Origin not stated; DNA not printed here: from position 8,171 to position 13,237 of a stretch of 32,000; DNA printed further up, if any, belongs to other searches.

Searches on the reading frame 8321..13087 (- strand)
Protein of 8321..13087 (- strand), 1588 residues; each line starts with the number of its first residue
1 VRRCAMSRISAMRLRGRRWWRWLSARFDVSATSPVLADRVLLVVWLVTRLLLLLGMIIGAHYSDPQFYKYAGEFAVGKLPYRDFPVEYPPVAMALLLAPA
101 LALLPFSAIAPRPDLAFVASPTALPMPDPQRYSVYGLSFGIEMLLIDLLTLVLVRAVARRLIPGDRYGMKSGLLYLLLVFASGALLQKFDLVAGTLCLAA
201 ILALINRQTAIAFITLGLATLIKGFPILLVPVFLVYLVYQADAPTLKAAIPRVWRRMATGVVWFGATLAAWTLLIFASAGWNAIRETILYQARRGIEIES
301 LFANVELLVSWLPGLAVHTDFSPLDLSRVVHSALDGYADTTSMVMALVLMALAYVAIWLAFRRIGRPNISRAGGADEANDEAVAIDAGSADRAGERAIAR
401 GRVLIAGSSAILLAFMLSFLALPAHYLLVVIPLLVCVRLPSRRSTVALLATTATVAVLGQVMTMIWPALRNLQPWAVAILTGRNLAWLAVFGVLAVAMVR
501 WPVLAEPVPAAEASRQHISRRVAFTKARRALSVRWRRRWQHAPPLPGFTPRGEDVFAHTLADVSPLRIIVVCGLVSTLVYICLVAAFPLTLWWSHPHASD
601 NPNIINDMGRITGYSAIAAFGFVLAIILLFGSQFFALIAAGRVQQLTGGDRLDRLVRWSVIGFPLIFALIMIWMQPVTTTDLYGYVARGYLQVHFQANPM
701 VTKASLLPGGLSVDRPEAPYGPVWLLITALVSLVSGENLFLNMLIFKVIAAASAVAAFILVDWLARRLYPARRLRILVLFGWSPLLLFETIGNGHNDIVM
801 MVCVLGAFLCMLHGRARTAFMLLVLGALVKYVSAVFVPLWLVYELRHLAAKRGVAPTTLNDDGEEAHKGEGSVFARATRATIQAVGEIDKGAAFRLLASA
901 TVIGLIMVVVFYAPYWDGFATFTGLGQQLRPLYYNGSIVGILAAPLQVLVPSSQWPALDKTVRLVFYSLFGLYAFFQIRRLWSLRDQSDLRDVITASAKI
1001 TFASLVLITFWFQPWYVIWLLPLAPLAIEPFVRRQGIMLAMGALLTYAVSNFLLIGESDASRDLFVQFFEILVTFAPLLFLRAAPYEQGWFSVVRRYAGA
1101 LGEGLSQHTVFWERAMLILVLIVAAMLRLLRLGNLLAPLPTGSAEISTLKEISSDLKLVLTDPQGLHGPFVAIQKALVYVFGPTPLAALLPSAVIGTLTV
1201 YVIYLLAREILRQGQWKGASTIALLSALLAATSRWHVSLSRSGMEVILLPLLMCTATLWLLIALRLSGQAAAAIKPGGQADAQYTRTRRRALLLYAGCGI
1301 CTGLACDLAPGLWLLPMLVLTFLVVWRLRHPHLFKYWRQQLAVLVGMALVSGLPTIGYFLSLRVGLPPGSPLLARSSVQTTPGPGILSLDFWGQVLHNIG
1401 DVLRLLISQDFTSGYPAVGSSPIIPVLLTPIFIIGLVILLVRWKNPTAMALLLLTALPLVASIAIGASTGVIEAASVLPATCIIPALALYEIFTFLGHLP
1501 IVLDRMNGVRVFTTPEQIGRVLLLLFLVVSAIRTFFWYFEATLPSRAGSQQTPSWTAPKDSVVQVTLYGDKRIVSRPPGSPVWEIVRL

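Call 26: search_protein_families(library=pfam, proteins=[window:8321-13087:-], max_evalue=0.001)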
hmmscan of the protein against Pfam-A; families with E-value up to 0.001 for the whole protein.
window:8321-13087:- (1588 aa): 3 families
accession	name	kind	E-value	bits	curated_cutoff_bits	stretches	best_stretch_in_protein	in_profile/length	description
PF09594.16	GT87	-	1.1e-06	29.1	25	1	720-845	3-124/237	Glycosyltransferase family 87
PF13231.12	PMT_2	-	5.7e-06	27.1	26.1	1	1172-1263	8-93/160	Dolichyl-phosphate-mannose-protein mannosyltransferase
PF05007.19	Mannosyl_trans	-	6.1e-05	23.5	23.4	1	190-294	8-112/259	Mannosyltransferase (PIG-M)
